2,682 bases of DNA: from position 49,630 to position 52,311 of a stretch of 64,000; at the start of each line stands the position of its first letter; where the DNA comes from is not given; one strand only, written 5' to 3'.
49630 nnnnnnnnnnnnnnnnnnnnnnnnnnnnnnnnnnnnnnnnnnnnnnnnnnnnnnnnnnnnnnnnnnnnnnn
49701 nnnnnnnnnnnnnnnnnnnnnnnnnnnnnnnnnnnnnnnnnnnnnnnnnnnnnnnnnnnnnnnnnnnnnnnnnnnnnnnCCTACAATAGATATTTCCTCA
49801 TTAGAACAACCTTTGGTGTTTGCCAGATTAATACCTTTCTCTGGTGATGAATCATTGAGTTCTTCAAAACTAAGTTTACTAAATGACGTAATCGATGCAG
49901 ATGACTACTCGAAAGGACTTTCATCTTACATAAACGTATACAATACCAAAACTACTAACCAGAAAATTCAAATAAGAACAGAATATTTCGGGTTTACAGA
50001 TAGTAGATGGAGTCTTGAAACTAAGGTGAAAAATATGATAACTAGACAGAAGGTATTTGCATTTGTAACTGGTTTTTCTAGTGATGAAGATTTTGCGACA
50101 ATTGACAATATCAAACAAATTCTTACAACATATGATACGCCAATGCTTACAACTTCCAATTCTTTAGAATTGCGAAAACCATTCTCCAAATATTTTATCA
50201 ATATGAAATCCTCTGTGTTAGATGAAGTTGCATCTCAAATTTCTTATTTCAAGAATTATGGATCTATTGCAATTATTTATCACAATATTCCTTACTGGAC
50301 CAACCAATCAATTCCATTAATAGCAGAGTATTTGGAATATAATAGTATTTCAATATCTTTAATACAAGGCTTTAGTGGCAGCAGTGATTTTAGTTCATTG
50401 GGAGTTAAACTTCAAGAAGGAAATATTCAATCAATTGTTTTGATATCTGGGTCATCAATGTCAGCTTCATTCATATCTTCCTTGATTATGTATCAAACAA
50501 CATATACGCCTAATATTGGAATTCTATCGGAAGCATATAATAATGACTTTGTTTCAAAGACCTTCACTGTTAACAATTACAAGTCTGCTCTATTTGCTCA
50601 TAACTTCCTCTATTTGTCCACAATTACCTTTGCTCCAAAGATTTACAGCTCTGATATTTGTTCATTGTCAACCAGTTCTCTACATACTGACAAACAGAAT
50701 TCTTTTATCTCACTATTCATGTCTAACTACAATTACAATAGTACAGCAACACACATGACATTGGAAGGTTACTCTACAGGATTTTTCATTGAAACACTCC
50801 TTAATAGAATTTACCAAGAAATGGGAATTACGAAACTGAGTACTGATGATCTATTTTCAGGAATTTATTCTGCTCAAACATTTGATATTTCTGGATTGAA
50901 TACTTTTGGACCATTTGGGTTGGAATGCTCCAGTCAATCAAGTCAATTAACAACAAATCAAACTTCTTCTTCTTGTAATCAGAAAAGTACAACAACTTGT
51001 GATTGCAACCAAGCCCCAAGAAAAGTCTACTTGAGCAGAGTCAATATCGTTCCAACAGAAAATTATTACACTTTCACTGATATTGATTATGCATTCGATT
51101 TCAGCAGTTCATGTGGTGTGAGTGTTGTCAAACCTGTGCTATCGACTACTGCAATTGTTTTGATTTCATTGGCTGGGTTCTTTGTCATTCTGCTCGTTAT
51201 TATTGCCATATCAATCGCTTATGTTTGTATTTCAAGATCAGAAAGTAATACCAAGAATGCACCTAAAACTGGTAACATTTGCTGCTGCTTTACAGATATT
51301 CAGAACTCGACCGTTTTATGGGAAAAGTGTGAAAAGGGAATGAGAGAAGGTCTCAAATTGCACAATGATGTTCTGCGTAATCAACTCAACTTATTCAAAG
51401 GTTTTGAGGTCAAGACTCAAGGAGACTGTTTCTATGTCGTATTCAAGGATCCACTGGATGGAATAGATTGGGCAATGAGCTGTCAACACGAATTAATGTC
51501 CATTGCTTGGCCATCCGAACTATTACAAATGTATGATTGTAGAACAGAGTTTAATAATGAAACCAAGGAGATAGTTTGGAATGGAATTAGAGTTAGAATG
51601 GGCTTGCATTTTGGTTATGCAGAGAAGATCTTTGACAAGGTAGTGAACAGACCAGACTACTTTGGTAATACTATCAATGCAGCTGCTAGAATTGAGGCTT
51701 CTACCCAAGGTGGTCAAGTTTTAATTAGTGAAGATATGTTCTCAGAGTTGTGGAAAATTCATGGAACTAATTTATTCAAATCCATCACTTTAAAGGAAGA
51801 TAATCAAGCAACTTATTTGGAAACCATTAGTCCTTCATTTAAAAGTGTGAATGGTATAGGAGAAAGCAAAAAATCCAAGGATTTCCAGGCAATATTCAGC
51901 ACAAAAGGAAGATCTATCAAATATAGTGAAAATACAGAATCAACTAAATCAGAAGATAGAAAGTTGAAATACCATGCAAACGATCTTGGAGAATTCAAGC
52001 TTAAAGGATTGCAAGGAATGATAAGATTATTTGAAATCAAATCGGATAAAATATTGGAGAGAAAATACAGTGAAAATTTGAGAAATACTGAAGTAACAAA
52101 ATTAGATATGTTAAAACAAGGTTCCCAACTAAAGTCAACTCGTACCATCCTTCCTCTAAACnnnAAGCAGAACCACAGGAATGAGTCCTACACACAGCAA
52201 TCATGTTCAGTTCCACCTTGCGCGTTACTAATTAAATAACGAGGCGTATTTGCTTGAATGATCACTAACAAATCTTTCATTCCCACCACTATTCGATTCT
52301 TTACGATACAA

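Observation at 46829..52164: Receptor-type class III cyclase with a tandem PBP/ANF-receptor-like ectodomain fused directly to TM and cyclase, a trypanosomatid-like architecture in an amoebozoan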

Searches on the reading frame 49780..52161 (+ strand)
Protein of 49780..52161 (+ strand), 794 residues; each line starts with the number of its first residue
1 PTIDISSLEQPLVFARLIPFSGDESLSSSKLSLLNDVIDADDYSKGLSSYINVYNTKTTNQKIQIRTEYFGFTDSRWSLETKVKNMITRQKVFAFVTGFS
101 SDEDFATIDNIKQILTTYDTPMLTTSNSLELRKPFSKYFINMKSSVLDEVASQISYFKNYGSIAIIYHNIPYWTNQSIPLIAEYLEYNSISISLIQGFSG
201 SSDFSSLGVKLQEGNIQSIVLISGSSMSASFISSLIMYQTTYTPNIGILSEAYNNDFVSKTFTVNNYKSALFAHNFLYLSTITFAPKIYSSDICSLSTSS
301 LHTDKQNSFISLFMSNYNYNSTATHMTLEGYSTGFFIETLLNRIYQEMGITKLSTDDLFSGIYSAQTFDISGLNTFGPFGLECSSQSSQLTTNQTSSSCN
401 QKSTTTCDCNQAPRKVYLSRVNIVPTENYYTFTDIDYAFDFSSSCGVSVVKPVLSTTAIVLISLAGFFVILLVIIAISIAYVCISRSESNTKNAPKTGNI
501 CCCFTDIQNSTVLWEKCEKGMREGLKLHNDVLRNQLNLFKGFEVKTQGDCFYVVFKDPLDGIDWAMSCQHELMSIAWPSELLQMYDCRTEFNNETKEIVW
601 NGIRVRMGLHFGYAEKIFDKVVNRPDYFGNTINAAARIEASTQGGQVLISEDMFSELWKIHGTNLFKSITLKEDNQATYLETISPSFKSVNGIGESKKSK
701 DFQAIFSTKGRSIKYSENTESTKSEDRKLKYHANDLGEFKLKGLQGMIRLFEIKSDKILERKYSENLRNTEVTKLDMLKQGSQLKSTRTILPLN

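Call 37: predict_structure(alignment_id=A2)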
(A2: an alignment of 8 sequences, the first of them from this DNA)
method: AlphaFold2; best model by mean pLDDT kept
length: 794 residues; sequences in the alignment: 8
mean_pLDDT: 69.3   pTM: 0.53
mean pLDDT of the five models: 69.3, 67.7, 66.7, 65.1, 63.2
residues with pLDDT >= 90: 70; 70-90: 419; 50-70: 136; < 50: 169
segments of 3 or more residues with pLDDT < 50: 1-6, 23-25, 268-273, 288-299, 385-410, 451-462, 478-489, 675-728, 764-794
pLDDT, mean of each block of 10 residues (from residue 1): 46 84 51 54 86 83 86 76 89 82 68 88 76 69 83 90 87 80 83 76 69 87 82 73 82 72 54 69 61 43 73 80 78 90 82 83 80 74 45 32 39 79 64 79 64 46 51 51 42 80 81 77 86 87 80 90 89 82 72 74 85 84 78 89 84 86 76 52 32 27 26 23 39 85 78 82 46 29 27 35
secondary structure, 60 per line:
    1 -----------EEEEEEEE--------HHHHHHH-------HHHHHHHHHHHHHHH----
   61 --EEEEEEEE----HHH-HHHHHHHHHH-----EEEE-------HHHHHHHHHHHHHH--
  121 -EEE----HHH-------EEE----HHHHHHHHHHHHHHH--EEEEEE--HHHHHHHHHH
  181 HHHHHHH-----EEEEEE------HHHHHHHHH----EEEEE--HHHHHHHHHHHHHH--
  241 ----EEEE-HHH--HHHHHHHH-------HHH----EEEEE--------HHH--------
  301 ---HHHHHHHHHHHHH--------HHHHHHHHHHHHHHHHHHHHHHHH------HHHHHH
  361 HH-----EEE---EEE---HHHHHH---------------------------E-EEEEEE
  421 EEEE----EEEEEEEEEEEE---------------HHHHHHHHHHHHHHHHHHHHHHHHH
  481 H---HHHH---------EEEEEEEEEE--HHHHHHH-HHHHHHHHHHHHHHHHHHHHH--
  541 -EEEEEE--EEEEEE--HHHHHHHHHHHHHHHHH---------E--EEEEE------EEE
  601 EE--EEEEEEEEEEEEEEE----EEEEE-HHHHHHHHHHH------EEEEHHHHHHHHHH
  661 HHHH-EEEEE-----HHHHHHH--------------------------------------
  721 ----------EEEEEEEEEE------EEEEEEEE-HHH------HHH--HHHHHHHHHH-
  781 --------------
elements in order (helices of 4 or more, strands of 3 or more residues): E12-19 H28-34 H42-56 E63-70 H79-88 E94-97 H105-118 E122-124 E139-141 H146-160 E163-168 H171-187 E193-198 H205-213 E218-222 H225-238 E245-248 H255-262 E277-281 H304-316 H325-348 H355-362 E368-370 E374-376 H380-385 E415-424 E429-440 H456-481 H485-488 E498-507 H510-516 H518-538 E542-547 E550-555 H558-574 E587-591 E598-602 E605-619 E624-628 H630-640 E647-650 H651-664 E666-670 H676-682 E731-740 E747-754 H770-779

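Call 40: fold_search(model_id=the predicted structure, library=pdb)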
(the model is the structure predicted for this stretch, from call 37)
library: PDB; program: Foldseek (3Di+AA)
matches with E <= 10: 1773; with E <= 0.001: 731
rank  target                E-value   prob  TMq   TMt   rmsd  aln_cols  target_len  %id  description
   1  1fx4                  4.3e-15  1.00  0.23  0.77   5.1       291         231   22  STRUCTURE ANALYSIS OF ADENYLATE CYCLASES FROM TRYPANOSOMA BRUCEI IN THEIR MONOMERIC STATE (released 2001-02-28)
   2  1fx2                  1.7e-14  1.00  0.24  0.77   4.6       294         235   21  STRUCTURAL ANALYSIS OF ADENYLATE CYCLASES FROM TRYPANOSOMA BRUCEI IN THEIR MONOMERIC STATE (released 2001-02-28)
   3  4kv7                  2.7e-12  1.00  0.35  0.70   6.8       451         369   13  The crystal structure of a possible leucine/isoleucine/valine-binding protein from Rhodopirellula baltica SH 1 (released 2013-06-05)
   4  3eaf                  1.2e-11  1.00  0.34  0.64   6.5       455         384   11  Crystal structure of ABC transporter, substrate binding protein Aeropyrum pernix (released 2008-09-09)
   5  3lop                  1.5e-11  1.00  0.35  0.71   5.8       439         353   11  Crystal structure of substrate-binding periplasmic protein (Pbp) from Ralstonia solanacearum (released 2010-02-23)
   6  4gnr                  2.4e-11  1.00  0.32  0.65   6.7       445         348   11  1.0 Angstrom resolution crystal structure of the branched-chain amino acid transporter substrate binding protein LivJ fr (released 2012-09-05)
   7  3td9                  2.6e-11  1.00  0.34  0.67   5.7       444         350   13  Crystal structure of a Leucine binding protein LivK (TM1135) from Thermotoga maritima MSB8 at 1.90 A resolution (released 2011-09-07)
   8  4wp8_A                3.9e-11  1.00  0.18  0.84   4.3       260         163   20  Crystal structure of Adenylyl cyclase Ma1120 from Mycobacterium Avium in complex with 2'5'-DD-3'-ATP and Manganese ion (released 2015-09-02)
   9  4wp9_A                4.8e-11  1.00  0.18  0.85   4.4       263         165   20  Crystal structure of Adenylyl cyclase MA1120 from Mycobacterium Avium bound to 2'5'-DD-3'-ATP, Calcium and Magnesium i (released 2015-09-02)
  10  4m88                  7.0e-11  1.00  0.36  0.74   5.3       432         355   14  Crystal structure of extracellular ligand-binding receptor from Verminephrobacter eiseniae ef01-2 (released 2013-11-06)
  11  4wp8_B                8.3e-11  1.00  0.19  0.84   4.1       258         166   21  Crystal structure of Adenylyl cyclase Ma1120 from Mycobacterium Avium in complex with 2'5'-DD-3'-ATP and Manganese ion (released 2015-09-02)
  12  4nv3_A                9.8e-11  1.00  0.36  0.71   5.7       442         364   10  The crystal structure of a solute-binding protein (N280D mutant) from Anabaena variabilis ATCC 29413 in complex with v (released 2013-12-11)
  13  5d0e_B                1.0e-10  1.00  0.18  0.84   4.4       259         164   20  Crystal Structure of an adenylyl cyclase Ma1120-Cat in complex with GTP and calcium from Mycobacterium avium (released 2016-08-10)
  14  5d0e_A                1.3e-10  1.00  0.18  0.81   4.7       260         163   21  Crystal Structure of an adenylyl cyclase Ma1120-Cat in complex with GTP and calcium from Mycobacterium avium (released 2016-08-10)
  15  7ylt_A                1.9e-10  1.00  0.33  0.66   4.9       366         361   15  Structure of a bacteria protein (released 2023-06-14)
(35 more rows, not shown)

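Call 46: find_homologous_proteins(query=A3, max_evalue=0.00001)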
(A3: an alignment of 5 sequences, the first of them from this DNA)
Query A3 (5 sequences) (756 aa, profile of the alignment): 2 proteins with E <= 0.00001 among 8000 candidates.
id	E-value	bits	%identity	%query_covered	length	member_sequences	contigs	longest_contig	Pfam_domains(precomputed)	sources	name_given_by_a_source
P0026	1.7e-273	928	43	100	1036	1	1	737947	PF25493.2,PF00211.26,PF13458.13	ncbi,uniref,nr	ncbi:hypothetical protein C9374_000905 [Naegleria lovaniensis]|uniref:Guanylate cyclase domain-conta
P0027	2.3e-8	51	25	21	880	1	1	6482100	PF00211.26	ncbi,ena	-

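Call 59: search_protein_representatives(alignment_id=A3)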
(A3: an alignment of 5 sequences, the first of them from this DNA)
Query: 5 sequences, 774 profile positions. Proteins with E-value up to 0.001 (for the whole library): 36666; up to 1e-10: 15092; up to 1e-30: 2156. The best 150 are listed.
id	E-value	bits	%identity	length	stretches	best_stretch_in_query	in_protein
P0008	3.5e-290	981.2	-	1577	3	1-774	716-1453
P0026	5.3e-274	927.8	-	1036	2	3-774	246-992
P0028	1.9e-233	793.6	-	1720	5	480-644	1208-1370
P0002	6.8e-226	768.7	-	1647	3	1-703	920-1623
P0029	7.2e-224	762.0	-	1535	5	478-653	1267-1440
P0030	1.1e-216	738.2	-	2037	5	491-659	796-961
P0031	6.8e-207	705.8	-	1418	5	485-655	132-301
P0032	1.7e-163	562.3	-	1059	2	35-767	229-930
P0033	2.0e-154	532.3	-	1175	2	37-774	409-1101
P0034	1.5e-152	526.1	-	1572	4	323-774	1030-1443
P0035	3.2e-149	515.1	-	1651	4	476-644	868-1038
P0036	6.0e-146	504.3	-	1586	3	489-662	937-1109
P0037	1.6e-143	496.2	-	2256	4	490-653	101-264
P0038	6.2e-143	494.3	-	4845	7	443-574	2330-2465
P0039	9.2e-143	493.8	-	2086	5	488-658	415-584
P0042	2.4e-132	459.3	-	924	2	35-774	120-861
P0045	5.3e-127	441.6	-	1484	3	72-774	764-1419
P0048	8.3e-126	437.7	-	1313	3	65-774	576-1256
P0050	1.9e-124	433.2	-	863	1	86-774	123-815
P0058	4.9e-111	388.8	-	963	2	35-774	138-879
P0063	7.2e-105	368.5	-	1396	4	487-655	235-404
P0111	4.5e-65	236.9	-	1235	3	118-583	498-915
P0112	4.6e-65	236.8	-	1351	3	225-580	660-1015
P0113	5.4e-65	236.6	-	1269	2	175-650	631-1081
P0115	1.0e-64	235.7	-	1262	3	222-573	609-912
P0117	7.9e-64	232.7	-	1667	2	496-678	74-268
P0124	2.2e-62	227.9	-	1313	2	378-651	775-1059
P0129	2.3e-61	224.6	-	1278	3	347-652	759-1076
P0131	2.9e-61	224.3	-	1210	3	333-651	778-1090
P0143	7.8e-60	219.5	-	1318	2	349-652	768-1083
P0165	1.0e-56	209.2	-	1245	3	127-656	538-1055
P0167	1.9e-56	208.3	-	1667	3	457-590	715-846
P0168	2.1e-56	208.2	-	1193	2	338-668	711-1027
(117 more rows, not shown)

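Call 60: list_cluster_members(proteins=[P0165, P0113, P0111, P0115, P0124, P0129, P0131, P0143, P0168, P0112])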
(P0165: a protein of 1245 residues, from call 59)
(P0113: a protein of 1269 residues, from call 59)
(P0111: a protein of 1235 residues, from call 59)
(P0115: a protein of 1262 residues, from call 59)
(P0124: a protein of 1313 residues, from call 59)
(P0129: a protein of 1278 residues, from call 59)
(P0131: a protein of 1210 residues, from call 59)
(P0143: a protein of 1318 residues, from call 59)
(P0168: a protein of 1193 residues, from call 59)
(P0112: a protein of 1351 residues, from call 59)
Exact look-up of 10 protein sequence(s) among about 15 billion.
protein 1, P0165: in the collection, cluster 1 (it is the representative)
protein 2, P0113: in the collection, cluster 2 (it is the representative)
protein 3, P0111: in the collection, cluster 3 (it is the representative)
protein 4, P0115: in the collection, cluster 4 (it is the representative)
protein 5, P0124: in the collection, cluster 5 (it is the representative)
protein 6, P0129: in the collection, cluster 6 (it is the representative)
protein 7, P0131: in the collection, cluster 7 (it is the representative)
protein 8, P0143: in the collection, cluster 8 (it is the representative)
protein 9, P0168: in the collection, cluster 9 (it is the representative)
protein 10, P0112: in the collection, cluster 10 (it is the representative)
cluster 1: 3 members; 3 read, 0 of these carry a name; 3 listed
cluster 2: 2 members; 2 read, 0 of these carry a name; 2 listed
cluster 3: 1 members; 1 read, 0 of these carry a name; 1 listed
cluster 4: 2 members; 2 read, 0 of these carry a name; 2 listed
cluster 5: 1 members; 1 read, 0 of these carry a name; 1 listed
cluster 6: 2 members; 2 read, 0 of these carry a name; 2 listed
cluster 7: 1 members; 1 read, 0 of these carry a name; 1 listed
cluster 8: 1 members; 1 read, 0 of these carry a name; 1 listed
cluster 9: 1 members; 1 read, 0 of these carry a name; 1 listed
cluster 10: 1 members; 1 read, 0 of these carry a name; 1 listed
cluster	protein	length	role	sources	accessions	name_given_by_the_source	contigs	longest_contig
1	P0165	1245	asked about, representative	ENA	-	-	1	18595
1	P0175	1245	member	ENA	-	-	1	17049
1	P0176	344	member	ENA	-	-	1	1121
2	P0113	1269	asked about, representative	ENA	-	-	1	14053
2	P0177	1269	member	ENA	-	-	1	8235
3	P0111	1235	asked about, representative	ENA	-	-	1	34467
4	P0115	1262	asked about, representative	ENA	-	-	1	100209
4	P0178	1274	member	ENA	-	-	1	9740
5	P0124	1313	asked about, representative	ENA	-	-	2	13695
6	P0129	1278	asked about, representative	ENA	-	-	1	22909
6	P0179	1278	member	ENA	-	-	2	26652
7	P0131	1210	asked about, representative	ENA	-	-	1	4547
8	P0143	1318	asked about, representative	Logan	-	-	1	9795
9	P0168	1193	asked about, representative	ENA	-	-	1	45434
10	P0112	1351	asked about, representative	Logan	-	-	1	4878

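Call 61: search_protein_families(library=pfam, proteins=[P0165, P0113, P0111, P0115, P0124, P0129, P0168], max_evalue=0.001)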
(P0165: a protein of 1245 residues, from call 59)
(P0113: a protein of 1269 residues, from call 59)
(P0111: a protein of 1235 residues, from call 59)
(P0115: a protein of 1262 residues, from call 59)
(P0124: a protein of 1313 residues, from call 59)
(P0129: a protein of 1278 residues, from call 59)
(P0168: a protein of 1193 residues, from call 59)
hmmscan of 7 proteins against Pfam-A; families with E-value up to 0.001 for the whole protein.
P0165 (1245 aa): 4 families
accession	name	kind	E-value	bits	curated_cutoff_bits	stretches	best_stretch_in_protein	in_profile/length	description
PF25493.1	Peripla_BP_A-cyclase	-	3.5e-48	164.9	27.2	2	496-795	55-349/373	Adenylate cyclase, periplasmic binding protein-like domain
PF00211.25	Guanylate_cyc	-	9.8e-31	107.2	21.9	1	876-1089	6-181/183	Adenylate and Guanylate cyclase catalytic domain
PF13458.12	Peripla_BP_6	-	9.9e-19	68.6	31.7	1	45-195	22-168/343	Periplasmic binding protein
PF25495.1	Peripla_BP_A-cyclase_1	-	3.9e-06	27.3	27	1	146-238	3-94/144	Adenylate cyclase, periplasmic binding protein-like domain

P0113 (1269 aa): 2 families
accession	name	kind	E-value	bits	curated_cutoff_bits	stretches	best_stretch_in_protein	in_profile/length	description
PF00211.25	Guanylate_cyc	-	2.3e-25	89.7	21.9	1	907-1080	4-153/183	Adenylate and Guanylate cyclase catalytic domain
PF25493.1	Peripla_BP_A-cyclase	-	1.1e-15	57.9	27.2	1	324-443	241-348/373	Adenylate cyclase, periplasmic binding protein-like domain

P0111 (1235 aa): 5 families
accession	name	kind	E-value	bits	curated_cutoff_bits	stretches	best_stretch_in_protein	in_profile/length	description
PF25493.1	Peripla_BP_A-cyclase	-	3.7e-43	148.4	27.2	2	511-738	97-331/373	Adenylate cyclase, periplasmic binding protein-like domain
PF13458.12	Peripla_BP_6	-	4.2e-29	102.7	31.7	1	29-349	8-315/343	Periplasmic binding protein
PF00211.25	Guanylate_cyc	-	1e-21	77.8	21.9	1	821-1028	4-150/183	Adenylate and Guanylate cyclase catalytic domain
PF01094.35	ANF_receptor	-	2.4e-06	27.3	25.4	1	47-227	7-187/353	Receptor family ligand binding region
PF25495.1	Peripla_BP_A-cyclase_1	-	0.00064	20.1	27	0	145-228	2-89/144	Adenylate cyclase, periplasmic binding protein-like domain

P0115 (1262 aa): 4 families
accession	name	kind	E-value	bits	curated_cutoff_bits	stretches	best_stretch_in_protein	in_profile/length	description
PF25493.1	Peripla_BP_A-cyclase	-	2.2e-49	168.8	27.2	2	504-761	87-352/373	Adenylate cyclase, periplasmic binding protein-like domain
PF13458.12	Peripla_BP_6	-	4.7e-36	125.6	31.7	1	38-361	11-321/343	Periplasmic binding protein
PF00211.25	Guanylate_cyc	-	2e-24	86.7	21.9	1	831-1089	7-172/183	Adenylate and Guanylate cyclase catalytic domain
PF01094.35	ANF_receptor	-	8.5e-08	32.1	25.4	1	53-248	7-201/353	Receptor family ligand binding region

P0124 (1313 aa): 2 families
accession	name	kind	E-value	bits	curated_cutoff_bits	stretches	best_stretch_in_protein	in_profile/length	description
PF00211.25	Guanylate_cyc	-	5.9e-24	85.1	21.9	1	882-1057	5-153/183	Adenylate and Guanylate cyclase catalytic domain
PF25493.1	Peripla_BP_A-cyclase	-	1.4e-08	34.6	27.2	1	321-381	278-334/373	Adenylate cyclase, periplasmic binding protein-like domain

P0129 (1278 aa): 2 families
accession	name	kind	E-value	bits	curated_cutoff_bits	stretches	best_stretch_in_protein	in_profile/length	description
PF00211.25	Guanylate_cyc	-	2.3e-31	109.2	21.9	1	898-1085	5-165/183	Adenylate and Guanylate cyclase catalytic domain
PF25493.1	Peripla_BP_A-cyclase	-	0.00011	21.7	27.2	0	354-420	279-344/373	Adenylate cyclase, periplasmic binding protein-like domain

P0168 (1193 aa): 4 families
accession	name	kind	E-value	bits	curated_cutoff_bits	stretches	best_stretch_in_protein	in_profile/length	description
PF25493.1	Peripla_BP_A-cyclase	-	4.3e-48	164.6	27.2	2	438-785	2-363/373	Adenylate cyclase, periplasmic binding protein-like domain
PF00211.25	Guanylate_cyc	-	8.3e-27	94.4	21.9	1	850-1030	5-171/183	Adenylate and Guanylate cyclase catalytic domain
PF25495.1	Peripla_BP_A-cyclase_1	-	4e-24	85.6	27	1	161-260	1-99/144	Adenylate cyclase, periplasmic binding protein-like domain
PF13458.12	Peripla_BP_6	-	1.8e-15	57.9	31.7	1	47-386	11-327/343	Periplasmic binding protein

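Call 62: search_solved_structures(query=P0113, max_evalue=1e-10, show_alignments=0)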
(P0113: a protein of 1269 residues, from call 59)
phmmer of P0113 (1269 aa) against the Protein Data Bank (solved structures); distinct sequences matched with E-value up to 1e-10: 5.
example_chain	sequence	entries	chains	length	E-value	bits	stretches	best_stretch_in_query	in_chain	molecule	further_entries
1fx4_A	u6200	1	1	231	6.4e-53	183.2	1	900-1134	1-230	RECEPTOR-TYPE ADENYLATE CYCLASE GRESAG 4.3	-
1fx2_A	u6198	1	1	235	2.6e-48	167.9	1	901-1136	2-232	RECEPTOR-TYPE ADENYLATE CYCLASE GRESAG 4.1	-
4wp8_A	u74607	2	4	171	2.6e-12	48.7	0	913-988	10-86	Ma1120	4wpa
4wp9_A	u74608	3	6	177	3e-12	48.5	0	913-988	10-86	Ma1120 | Cyclase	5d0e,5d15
4wp3_A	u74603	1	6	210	4.9e-12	47.8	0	913-988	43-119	Ma1120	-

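Call 66: find_encoding_contigs(protein=P0115, flank=2000, max_places=2)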
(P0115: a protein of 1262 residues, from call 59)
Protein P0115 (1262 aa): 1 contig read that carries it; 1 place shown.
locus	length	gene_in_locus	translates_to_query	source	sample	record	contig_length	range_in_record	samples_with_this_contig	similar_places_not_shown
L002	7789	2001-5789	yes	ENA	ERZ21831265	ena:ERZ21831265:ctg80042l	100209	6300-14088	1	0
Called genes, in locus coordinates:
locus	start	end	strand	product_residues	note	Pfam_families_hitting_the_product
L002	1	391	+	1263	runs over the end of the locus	-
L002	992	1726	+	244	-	PF12796:Ank_2 (weak), PF13606:Ank_3 (faint), PF24521:Ank_KRIT1 (weak), PF23745:ANK_LRRK2 (faint), PF13857:Ank_5 (faint), PF13637:Ank_4 (weak), PF12796:Ank_2, PF00023:Ank (weak)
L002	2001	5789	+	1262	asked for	PF13458:Peripla_BP_6, PF01094:ANF_receptor, PF25493:Peripla_BP_A-cyclase, PF00211:Guanylate_cyc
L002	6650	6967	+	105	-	-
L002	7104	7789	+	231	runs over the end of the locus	PF02990:EMP70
